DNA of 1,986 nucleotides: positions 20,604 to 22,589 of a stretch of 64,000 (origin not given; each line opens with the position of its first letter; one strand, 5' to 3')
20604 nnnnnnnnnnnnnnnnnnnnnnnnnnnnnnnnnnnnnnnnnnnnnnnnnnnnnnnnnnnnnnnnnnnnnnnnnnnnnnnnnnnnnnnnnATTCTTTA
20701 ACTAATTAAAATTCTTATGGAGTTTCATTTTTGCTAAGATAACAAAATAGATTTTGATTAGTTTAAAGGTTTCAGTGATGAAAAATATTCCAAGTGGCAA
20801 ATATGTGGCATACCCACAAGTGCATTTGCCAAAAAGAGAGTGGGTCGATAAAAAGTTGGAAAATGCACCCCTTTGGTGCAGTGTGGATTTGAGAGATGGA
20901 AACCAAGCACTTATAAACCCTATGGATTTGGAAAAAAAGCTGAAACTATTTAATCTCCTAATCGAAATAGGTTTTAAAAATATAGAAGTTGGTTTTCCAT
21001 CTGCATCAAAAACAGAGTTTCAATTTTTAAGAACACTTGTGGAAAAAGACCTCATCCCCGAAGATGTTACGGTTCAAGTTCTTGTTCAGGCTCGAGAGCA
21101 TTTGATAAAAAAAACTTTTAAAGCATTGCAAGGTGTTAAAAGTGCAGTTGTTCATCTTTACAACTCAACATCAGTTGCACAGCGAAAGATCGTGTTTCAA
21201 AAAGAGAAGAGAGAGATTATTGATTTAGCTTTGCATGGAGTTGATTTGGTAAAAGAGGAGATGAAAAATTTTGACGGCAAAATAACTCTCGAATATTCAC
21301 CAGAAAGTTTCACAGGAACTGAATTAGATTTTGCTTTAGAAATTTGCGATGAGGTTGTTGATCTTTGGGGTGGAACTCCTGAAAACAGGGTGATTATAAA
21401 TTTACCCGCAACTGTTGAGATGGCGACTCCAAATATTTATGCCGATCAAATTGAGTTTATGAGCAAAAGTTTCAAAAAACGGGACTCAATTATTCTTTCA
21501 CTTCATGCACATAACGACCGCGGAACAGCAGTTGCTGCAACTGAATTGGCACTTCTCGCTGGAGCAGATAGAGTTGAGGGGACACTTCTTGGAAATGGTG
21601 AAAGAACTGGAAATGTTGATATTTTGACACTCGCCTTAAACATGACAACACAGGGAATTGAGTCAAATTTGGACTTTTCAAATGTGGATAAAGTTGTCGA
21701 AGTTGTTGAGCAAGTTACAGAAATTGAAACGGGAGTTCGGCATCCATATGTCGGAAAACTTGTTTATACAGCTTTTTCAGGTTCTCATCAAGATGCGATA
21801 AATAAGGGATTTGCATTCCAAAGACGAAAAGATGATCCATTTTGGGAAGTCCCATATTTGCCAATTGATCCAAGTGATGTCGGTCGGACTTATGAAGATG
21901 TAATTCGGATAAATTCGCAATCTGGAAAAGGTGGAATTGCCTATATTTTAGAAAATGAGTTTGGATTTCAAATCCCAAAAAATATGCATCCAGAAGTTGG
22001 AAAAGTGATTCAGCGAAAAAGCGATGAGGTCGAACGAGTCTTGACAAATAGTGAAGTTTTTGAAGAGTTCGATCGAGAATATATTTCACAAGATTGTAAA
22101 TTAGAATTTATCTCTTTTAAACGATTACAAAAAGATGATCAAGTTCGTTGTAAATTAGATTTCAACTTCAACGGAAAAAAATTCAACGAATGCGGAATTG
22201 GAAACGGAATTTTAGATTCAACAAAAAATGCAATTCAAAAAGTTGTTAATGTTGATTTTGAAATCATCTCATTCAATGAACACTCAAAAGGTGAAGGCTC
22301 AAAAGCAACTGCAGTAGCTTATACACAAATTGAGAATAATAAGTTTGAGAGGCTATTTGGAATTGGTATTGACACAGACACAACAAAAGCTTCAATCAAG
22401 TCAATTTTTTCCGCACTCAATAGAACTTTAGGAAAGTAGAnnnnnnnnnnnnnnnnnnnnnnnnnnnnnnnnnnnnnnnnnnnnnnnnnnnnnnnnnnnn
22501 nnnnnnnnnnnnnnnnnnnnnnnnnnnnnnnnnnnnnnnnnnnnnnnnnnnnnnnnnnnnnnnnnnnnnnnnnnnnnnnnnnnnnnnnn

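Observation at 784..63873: Massively over-represented 10-mer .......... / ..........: candidate DNA uptake, Chi or KOPS-type genomic signal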

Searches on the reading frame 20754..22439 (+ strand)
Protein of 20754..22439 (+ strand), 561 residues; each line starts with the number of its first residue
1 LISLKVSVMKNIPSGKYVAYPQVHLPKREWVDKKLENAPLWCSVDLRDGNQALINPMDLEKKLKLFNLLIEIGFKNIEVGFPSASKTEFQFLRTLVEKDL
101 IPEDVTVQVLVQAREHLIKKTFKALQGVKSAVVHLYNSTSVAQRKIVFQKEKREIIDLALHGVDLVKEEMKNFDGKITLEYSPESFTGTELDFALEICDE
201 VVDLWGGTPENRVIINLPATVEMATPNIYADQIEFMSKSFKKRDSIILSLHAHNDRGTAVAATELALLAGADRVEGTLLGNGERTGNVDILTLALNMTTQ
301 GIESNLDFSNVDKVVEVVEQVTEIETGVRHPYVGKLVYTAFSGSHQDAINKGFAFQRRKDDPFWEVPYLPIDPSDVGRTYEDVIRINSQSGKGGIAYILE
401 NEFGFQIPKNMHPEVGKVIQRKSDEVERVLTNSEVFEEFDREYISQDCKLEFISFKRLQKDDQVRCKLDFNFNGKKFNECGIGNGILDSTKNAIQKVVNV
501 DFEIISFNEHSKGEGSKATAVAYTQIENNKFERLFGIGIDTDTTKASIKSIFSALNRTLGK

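Call 10: search_protein_families(library=ncbifam, proteins=[window:20754-22439:+])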
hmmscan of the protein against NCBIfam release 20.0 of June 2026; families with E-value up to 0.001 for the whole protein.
window:20754-22439:+ (561 aa): 23 families
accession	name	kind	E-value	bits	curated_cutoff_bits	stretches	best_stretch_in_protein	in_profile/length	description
NF002991.1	PRK03739.1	subfamily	5.4e-243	807.7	455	1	14-557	2-550/550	2-isopropylmalate synthase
TIGR00970.1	leuA_yeast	equivalog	7.6e-207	688.3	697.4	1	13-558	1-562/564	2-isopropylmalate synthase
NF011420.0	PRK14847.1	equivalog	3.4e-125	417.4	604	1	11-333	3-328/333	2-isopropylmalate synthase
NF002086.0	PRK00915.1-3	equivalog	3.3e-60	204.1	532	1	46-559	14-502/516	2-isopropylmalate synthase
NF042434.1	IPMS_Lepto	equivalog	7.8e-57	192.9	500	1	38-424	5-371/374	2-isopropylmalate synthase LeuA2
TIGR00973.1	leuA_bact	equivalog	6e-56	189.9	598.7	1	45-556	8-494/494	2-isopropylmalate synthase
NF002088.0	PRK00915.1-5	equivalog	4.3e-54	183.9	697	1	45-558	10-498/514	2-isopropylmalate synthase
NF002087.0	PRK00915.1-4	equivalog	3.6e-49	167.7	729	1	45-558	13-502/516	2-isopropylmalate synthase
NF002085.0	PRK00915.1-2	subfamily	4.4e-49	167.6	517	1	45-559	20-500/504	2-isopropylmalate synthase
NF002084.0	PRK00915.1-1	equivalog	1.9e-46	158.7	748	1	45-558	11-499/523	2-isopropylmalate synthase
TIGR02090.1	LEU1_arch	subfamily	3.2e-40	138.4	484.75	1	45-430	7-355/363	isopropylmalate/citramalate/homocitrate synthases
NF041069.1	IPMS_Sufob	equivalog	9.1e-34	117.3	600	1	45-431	7-358/371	isopropylmalate synthase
TIGR02660.1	nifV_homocitr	equivalog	2.6e-30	105.9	462.9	1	45-436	8-362/365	homocitrate synthase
TIGR02146.1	LysS_fung_arch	equivalog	3.7e-29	102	413.55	1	46-400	6-324/344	homocitrate synthase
TIGR00977.1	citramal_synth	equivalog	1.2e-23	83.2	450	1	233-428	185-367/526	citramalate synthase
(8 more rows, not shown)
